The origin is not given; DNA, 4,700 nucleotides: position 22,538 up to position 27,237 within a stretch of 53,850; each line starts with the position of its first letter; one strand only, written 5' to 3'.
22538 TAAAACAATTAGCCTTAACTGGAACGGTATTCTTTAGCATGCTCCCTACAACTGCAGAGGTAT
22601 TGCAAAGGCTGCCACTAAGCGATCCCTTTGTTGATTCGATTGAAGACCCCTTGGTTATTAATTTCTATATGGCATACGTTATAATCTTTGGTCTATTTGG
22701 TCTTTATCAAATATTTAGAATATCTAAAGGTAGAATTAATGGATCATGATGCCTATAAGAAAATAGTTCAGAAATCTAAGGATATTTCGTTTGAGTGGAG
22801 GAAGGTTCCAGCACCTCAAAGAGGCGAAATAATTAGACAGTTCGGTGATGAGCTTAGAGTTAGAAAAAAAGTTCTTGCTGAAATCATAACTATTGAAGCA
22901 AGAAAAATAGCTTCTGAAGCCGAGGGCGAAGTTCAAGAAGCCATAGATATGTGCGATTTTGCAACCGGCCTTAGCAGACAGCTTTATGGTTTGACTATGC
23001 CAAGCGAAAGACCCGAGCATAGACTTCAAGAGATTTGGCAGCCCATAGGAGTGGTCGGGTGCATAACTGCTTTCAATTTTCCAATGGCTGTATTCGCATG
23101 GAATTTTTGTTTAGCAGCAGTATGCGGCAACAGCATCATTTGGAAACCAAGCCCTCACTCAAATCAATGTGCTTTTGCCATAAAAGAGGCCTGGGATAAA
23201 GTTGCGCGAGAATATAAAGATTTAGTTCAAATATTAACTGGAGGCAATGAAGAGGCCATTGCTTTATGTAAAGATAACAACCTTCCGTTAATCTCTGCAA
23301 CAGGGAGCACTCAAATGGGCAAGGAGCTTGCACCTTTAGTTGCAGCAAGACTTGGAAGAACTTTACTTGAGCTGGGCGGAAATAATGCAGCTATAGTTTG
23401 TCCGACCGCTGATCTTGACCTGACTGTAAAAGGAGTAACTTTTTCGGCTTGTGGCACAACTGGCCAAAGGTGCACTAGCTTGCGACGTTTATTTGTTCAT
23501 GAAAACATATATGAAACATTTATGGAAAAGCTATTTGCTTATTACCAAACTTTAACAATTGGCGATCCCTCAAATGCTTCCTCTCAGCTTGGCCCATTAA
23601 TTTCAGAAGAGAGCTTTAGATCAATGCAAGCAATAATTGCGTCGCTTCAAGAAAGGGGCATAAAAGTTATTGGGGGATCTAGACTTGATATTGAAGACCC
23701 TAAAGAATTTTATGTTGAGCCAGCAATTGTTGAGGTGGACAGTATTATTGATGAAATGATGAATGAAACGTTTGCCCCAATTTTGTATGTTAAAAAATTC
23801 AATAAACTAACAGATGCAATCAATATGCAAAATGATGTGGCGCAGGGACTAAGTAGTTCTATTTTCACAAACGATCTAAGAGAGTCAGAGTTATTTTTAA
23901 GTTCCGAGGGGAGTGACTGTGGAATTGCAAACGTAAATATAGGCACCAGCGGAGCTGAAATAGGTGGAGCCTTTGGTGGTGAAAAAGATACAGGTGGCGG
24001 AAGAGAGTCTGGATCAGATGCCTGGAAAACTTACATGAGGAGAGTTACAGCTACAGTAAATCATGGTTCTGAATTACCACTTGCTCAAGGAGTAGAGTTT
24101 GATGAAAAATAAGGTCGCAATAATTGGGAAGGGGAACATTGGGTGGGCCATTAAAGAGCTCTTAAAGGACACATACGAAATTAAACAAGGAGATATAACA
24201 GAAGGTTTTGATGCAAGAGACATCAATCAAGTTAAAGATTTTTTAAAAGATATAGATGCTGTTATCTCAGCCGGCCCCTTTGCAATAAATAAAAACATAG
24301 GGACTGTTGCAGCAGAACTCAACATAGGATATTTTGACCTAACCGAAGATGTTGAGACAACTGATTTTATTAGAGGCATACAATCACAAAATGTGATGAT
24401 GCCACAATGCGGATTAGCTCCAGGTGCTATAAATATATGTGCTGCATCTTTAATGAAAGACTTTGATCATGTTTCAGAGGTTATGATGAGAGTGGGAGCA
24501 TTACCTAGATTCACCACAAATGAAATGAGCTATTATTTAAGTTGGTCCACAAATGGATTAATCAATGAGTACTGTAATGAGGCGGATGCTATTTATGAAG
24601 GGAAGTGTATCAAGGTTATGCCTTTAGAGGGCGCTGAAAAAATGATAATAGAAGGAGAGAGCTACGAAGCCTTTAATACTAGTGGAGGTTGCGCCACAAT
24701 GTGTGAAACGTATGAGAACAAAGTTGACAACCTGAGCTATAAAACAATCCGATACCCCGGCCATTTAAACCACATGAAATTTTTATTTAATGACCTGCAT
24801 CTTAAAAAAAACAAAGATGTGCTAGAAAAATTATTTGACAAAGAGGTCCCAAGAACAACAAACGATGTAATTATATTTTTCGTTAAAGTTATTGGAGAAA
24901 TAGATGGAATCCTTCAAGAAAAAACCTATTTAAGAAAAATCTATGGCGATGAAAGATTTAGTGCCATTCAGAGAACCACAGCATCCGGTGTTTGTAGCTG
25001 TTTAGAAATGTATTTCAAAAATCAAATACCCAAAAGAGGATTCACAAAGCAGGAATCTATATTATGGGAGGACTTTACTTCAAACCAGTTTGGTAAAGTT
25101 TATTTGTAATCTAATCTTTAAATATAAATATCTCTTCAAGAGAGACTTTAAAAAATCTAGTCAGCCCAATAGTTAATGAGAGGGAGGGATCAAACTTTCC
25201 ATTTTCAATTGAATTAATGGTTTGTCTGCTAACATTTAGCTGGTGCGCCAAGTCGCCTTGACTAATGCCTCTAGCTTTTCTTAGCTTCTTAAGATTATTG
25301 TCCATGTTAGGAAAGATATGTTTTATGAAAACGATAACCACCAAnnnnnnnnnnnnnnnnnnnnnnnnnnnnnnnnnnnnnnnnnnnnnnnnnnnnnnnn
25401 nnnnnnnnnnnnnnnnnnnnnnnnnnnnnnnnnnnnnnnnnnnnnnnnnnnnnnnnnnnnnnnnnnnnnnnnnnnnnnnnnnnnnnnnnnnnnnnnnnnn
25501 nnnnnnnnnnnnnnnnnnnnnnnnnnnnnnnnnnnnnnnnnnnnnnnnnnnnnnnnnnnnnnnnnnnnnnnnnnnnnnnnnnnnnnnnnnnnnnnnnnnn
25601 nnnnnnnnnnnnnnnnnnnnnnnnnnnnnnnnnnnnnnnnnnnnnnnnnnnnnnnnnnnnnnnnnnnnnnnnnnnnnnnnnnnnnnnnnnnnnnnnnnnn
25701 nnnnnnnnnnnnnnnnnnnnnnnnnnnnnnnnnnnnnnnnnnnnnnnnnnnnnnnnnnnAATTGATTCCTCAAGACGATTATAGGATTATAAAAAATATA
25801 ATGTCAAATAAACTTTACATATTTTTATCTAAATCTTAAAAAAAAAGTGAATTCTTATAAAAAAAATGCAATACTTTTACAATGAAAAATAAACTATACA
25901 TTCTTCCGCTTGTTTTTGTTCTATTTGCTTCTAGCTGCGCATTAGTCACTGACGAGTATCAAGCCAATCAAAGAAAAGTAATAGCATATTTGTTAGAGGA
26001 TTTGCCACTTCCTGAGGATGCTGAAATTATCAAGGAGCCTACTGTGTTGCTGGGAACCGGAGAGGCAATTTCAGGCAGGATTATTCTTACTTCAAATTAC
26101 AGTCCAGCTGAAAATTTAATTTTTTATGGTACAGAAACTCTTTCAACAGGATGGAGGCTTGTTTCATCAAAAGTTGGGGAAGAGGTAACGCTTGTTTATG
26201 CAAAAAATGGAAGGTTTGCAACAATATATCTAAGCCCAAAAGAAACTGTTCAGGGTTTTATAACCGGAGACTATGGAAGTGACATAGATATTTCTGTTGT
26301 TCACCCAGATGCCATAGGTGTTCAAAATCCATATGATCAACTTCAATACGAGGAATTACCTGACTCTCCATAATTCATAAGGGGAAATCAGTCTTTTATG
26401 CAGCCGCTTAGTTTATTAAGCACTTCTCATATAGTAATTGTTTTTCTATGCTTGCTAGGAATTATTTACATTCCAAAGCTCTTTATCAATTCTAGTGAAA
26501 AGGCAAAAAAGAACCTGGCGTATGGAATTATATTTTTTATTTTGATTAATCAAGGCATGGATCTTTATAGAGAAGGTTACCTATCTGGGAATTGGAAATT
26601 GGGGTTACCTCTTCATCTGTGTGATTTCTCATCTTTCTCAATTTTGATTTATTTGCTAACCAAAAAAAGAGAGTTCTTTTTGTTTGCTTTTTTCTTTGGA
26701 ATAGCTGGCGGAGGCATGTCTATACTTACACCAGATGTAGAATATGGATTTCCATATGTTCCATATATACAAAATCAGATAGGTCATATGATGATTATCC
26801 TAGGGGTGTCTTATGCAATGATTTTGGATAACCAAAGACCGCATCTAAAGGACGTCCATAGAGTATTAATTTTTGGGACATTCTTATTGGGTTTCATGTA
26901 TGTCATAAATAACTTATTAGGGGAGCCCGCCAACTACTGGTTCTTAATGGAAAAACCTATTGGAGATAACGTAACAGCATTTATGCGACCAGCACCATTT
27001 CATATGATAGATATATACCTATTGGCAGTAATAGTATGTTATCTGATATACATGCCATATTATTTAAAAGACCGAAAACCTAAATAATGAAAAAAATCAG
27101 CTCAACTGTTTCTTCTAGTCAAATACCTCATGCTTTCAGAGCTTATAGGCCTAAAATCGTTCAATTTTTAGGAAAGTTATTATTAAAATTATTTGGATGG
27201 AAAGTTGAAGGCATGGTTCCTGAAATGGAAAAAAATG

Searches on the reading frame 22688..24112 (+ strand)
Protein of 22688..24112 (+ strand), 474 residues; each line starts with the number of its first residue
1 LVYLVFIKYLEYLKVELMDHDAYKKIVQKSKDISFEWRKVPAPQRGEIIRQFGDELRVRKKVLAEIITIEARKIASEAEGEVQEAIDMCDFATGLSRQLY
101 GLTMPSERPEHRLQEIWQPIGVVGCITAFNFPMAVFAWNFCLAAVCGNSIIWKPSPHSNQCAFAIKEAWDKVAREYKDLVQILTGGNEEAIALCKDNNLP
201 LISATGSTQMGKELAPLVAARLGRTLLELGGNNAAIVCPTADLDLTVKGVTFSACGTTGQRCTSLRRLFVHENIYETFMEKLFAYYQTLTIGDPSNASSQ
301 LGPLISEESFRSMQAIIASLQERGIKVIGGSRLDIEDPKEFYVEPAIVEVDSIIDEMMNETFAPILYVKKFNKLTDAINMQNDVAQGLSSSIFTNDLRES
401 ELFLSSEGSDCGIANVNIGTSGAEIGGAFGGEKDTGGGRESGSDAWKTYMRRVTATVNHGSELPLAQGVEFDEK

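Call 7: search_protein_families(library=pfam, proteins=[window:22688-24112:+], max_evalue=0.01)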
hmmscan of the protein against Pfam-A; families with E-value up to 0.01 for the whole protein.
window:22688-24112:+ (474 aa): 1 family
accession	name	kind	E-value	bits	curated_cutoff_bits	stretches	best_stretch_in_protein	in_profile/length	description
PF00171.27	Aldedh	-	5.4e-116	388.3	23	1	13-452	21-458/461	Aldehyde dehydrogenase family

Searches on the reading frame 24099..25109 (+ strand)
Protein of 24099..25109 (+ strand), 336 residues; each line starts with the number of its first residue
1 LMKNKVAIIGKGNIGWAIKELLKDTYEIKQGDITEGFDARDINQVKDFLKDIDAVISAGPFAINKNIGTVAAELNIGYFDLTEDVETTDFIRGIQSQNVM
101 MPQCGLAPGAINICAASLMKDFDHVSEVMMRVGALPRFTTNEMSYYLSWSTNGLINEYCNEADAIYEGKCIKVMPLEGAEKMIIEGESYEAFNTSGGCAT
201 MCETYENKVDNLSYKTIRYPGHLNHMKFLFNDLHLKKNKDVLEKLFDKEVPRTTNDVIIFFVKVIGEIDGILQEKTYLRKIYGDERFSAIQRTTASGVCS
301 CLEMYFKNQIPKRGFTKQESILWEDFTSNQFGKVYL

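Call 7: search_protein_families(library=pfam, proteins=[window:24099-25109:+], max_evalue=0.01)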
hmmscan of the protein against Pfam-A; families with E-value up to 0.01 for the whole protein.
window:24099-25109:+ (336 aa): 1 family
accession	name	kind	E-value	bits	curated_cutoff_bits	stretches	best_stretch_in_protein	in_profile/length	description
PF16653.10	Sacchrp_dh_C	-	8.2e-20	72.4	31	1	105-321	1-247/265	Saccharopine dehydrogenase C-terminal domain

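Call 15: find_related_loci(query=window:24099-25109:+, collection=genome_contigs, flank=4000)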
Query window:24099-25109:+ (336 aa) in genome_contigs; peptide patterns used: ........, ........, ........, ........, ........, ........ (x = any residue, [..] = any of these).
90 stretches matched a pattern; 66 encode a relative of the query (tblastn E <= 1e-3); 65 distinct loci.
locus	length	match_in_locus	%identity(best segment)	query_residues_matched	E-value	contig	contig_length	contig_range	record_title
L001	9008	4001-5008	97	1-336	0e+0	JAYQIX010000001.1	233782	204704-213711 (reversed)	MAG: Gammaproteobacteria bacterium isolate SD4487_NP_metabat_bins_2.tsv.547 contig_12295_pilon, whole genome shotgun seq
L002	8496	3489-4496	96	1-336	0e+0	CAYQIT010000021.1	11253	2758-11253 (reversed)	MAG TPA_asm: uncultured Gammaproteobacteria bacterium isolate binchicken_co215_37 genome assembly, contig: NODE_1616_len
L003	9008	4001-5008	93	1-336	0e+0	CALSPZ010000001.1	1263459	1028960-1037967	MAG: uncultured SAR86 cluster bacterium isolate C_MB12 genome assembly, contig: contig_3776_C_MB12, whole genome shotgun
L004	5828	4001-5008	94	1-336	0e+0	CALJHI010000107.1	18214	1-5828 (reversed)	MAG: uncultured SAR86 cluster bacterium isolate S2_Bin_METABAT__269_1 genome assembly, contig: c_000002141557, whole gen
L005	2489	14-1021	92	1-336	0e+0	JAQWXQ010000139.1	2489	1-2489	MAG: SAR86 cluster bacterium isolate cluster3_bin.34 k119_63922, whole genome shotgun sequence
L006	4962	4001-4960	93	1-320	0e+0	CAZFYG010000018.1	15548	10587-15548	MAG TPA_asm: uncultured Gammaproteobacteria bacterium isolate binchicken_co285_261 genome assembly, contig: NODE_2779_le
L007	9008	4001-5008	85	1-336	0e+0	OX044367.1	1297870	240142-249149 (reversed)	MAG: uncultured SAR86 cluster bacterium isolate A_MB256 genome assembly, chromosome: A_MB256_contig-1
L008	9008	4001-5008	84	1-336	0e+0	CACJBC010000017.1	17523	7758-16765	uncultured SAR86 cluster bacterium isolate AG-914-O05 genome assembly, contig: AG-914-O05_NODE_17, whole genome shotgun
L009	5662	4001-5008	85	1-336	0e+0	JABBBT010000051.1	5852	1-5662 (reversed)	MAG: SAR86 cluster bacterium isolate HE327_NSB094 NODE_15505_length_5852_cov_137.089184, whole genome shotgun sequence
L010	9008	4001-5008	85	1-336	0e+0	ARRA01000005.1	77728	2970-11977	Gamma proteobacterium SCGC AAA076-P13 A76P13DRAFT_NODE-unique_5_len_77728.5_C, whole genome shotgun sequence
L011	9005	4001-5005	84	1-335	0e+0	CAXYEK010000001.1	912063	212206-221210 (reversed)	MAG: uncultured SAR86 cluster bacterium isolate FRAM_RAS_F4_08_1718_2-MAG_1 genome assembly, contig: FRAM_RAS_F4_08_1718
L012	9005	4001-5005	84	1-335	0e+0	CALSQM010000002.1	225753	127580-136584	MAG: uncultured SAR86 cluster bacterium isolate AK_MB155 genome assembly, contig: contig_30230_AK_MB155, whole genome sh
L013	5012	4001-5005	84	1-335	0e+0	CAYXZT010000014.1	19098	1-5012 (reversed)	MAG TPA_asm: uncultured Gammaproteobacteria bacterium isolate binchicken_co285_176 genome assembly, contig: NODE_2124_le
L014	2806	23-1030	82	1-336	0e+0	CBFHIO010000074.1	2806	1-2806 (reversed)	MAG: Gammaproteobacteria bacterium isolate AGTU_284_bin_30_indper genome assembly, contig: AGTU_284_bin_30_indper_c74, w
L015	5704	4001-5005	85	1-335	0e+0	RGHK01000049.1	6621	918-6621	MAG: Proteobacteria bacterium isolate WB7_3xC_029 contig_100_48, whole genome shotgun sequence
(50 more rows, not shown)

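Call 27: search_protein_families(library=ncbifam, proteins=[window:24099-25106:+], max_evalue=0.01)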
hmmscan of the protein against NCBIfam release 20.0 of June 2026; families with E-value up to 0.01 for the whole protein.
window:24099-25106:+ (336 aa): 0 families

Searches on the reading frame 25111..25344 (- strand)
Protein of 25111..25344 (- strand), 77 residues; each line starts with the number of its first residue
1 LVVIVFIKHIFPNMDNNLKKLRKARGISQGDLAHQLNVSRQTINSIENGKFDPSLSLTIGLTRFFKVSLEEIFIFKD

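Call 7: search_protein_families(library=pfam, proteins=[window:25111-25344:-], max_evalue=0.01)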
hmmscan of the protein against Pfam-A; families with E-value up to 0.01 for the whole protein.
window:25111-25344:- (77 aa): 11 families
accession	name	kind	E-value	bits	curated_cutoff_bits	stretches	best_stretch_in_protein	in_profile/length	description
PF01381.28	HTH_3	-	2.4e-15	56.7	23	1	18-72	1-55/55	Helix-turn-helix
PF12844.13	HTH_19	-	7.1e-10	39.1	30.2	1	17-73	3-59/64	Helix-turn-helix domain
PF13560.12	HTH_31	-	4.7e-09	36.9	27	1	18-71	6-60/64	Helix-turn-helix domain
PF13443.12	HTH_26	-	2.5e-08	34.5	22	1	17-76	1-61/63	Cro/C1-type HTH DNA-binding domain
PF13413.12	HTH_25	-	2.2e-06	27.8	24.6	1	18-52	2-36/62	Helix-turn-helix domain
PF08279.18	HTH_11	-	2.1e-05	24.7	25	1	18-43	6-32/55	HTH domain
PF13412.12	HTH_24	-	0.00087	19.3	21.9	1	21-45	12-36/48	Winged helix-turn-helix DNA-binding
PF04545.22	Sigma70_r4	-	0.0028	17.6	24.1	1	21-48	15-42/50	Sigma-70, region 4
PF13744.12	HTH_37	-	0.0034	17.6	27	1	18-52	23-57/80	Helix-turn-helix domain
PF20432.4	Xre-like-HTH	-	0.0035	18.1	25.8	1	19-56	16-55/63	Antitoxin Xre-like helix-turn-helix domain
PF02796.21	HTH_7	-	0.0061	17.1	23.8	1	16-43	12-38/45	Helix-turn-helix domain of resolvase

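Call 27: search_protein_families(library=ncbifam, proteins=[window:25114-25305:-], max_evalue=0.01)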
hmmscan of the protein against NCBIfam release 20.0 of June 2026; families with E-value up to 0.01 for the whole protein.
window:25114-25305:- (64 aa): 22 families
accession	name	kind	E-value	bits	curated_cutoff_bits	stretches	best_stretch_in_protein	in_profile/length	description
TIGR03070.1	couple_hipB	subfamily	1e-11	44.6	71.65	1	4-46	6-48/58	type II toxin-antitoxin system Y4mF family antitoxin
NF041951.1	phage_RstR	subfamily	4.2e-10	39.9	80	1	2-60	4-62/108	RstR family transcriptional repressor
NF052239.1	antitox_spr1629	equivalog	4.8e-09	35.8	335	1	3-56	5-58/377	spr1629 family repressor/antitoxin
NF003162.0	PRK04140.1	equivalog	5e-09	35.6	263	1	3-57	129-183/317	transcriptional regulator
TIGR00270.2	TIGR00270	equivalog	2.7e-08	33.8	110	1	4-58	79-133/159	multiprotein bridging factor aMBF1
NF007408.0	PRK09943.1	equivalog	2e-06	27.5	211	1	3-61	10-68/185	HTH-type transcriptional regulator PuuR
NF047542.1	telomere_Tap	equivalog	5e-05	22.2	600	1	5-42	22-59/695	telomere-associated protein Tap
NF041493.1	MobT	equivalog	7e-05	21.8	600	1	5-49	1-45/383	MobT family relaxase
NF006015.0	PRK08154.1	subfamily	0.00011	21.4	204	1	3-60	33-90/314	anaerobic benzoate catabolism transcriptional regulator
TIGR02607.1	antidote_HigA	equivalog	0.00019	21.2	47.7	1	13-55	20-62/81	HigA family addiction module antitoxin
TIGR03830.1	CxxCG_CxxCG_HTH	subfamily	0.00037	20.3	61.8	1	3-45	68-110/127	type II TA system antitoxin MqsA family protein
NF038139.1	Reg_Aceta_RamB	equivalog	0.00038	19.2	700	1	4-45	6-47/465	acetate metabolism transcriptional regulator RamB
NF007271.0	PRK09726.1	equivalog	0.00046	20.1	79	1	2-54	14-60/88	type II toxin-antitoxin system antitoxin HipB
TIGR02612.1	mob_myst_A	hypoth_equivalog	0.00048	20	122.6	1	6-39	31-64/150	mobile mystery protein A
NF047948.1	male_kill_WMK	equivalog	0.00051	19.6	300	1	3-48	165-210/300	WO male-killing family protein Wmk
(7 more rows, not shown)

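Call 41: search_protein_families(library=padloc, proteins=[window:25114-25305:-], max_evalue=0.01)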
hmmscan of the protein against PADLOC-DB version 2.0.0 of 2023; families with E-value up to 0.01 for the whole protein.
window:25114-25305:- (64 aa): 18 families
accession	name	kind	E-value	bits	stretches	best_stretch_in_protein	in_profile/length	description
PDLC02926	HTH_VI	-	1.7e-13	48.7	1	3-63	4-64/92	-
PDLC03945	RmrA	-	2.2e-10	38.2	1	3-56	5-58/394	-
PDLC03954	RmrA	-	3.1e-08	30.9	1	3-56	13-66/380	-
PDLC03944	RmrA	-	5.7e-07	26.9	1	4-52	10-58/384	-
PDLC03665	Control_protein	-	9e-07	27.1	1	3-42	11-51/77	control protein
PDLC03947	RmrA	-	1.2e-06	25.6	1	3-52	14-63/383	-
PDLC04142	capH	-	3.6e-06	26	1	2-58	8-64/103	capH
PDLC03951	RmrA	-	5.4e-06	23.6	1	3-56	11-64/400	-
PDLC03952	RmrA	-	5.5e-06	23.5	1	4-44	26-66/395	-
PDLC03943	RmrA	-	1.2e-05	22.5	1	3-60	5-61/370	-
PDLC03949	RmrA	-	7.8e-05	19.7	1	4-52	6-54/363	-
PDLC03668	Control_protein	-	0.00035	19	1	5-36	13-44/79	control protein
PDLC04775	PDC-M69A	-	0.00055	18.4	1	3-37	10-44/113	-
PDLC03664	Control_protein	-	0.00061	18.2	1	4-59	17-72/74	control protein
PDLC03948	RmrA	-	0.001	16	1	3-46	11-54/397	-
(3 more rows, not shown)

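Call 42: search_protein_families(library=phrogs, proteins=[window:25114-25305:-], max_evalue=0.01)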
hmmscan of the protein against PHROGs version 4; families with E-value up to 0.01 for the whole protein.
window:25114-25305:- (64 aa): 34 families (the best 25 are shown)
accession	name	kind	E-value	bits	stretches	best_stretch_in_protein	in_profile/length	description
phrog_3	-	transcription regulation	4.8e-14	54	1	3-62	91-148/430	transcriptional repressor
phrog_8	-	transcription regulation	1.6e-12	48.6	1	3-62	79-138/346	transcriptional regulator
phrog_2967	-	transcription regulation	4.2e-10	40.5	1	3-62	13-72/225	transcriptional regulator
phrog_2439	-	transcription regulation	4.2e-10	40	1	3-55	10-62/367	transcriptional regulator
phrog_4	-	transcription regulation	6.5e-08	32.9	1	3-59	139-191/400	transcriptional repressor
phrog_1373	-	transcription regulation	9.2e-08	33.2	1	3-56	66-119/166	transcriptional regulator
phrog_2104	-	unknown function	2.7e-07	31.7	1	3-41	42-80/103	-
phrog_5823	-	transcription regulation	5.6e-07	30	1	3-59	9-66/404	transcriptional regulator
phrog_4836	-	transcription regulation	2.1e-06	28.4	1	2-48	77-123/194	CII-like regulator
phrog_9908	-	DNA, RNA and nucleotide metabolism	1.7e-05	25.1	1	3-54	16-67/282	DNA binding protein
phrog_2328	-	transcription regulation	2.7e-05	25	1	5-43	20-58/128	transcriptional repressor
phrog_38027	-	transcription regulation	5.6e-05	24.2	1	4-49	72-117/143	transcriptional repressor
phrog_9103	-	transcription regulation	5.8e-05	24.1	1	3-63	11-71/78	transcriptional repressor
phrog_2339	-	DNA, RNA and nucleotide metabolism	8.2e-05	23.5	1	3-40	28-66/98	HTH DNA binding protein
phrog_1124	-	transcription regulation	8.4e-05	23.2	1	3-37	11-44/177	transcriptional regulator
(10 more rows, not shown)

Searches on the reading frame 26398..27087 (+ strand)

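Call 7: search_protein_families(library=pfam, proteins=[window:26398-27087:+], max_evalue=0.01)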
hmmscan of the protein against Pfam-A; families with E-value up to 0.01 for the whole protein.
window:26398-27087:+ (229 aa): 1 family
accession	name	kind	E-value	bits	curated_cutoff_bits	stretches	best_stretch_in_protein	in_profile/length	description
PF14808.11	TMEM164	-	3.6e-33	115.3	25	1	6-218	1-217/217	TMEM164 family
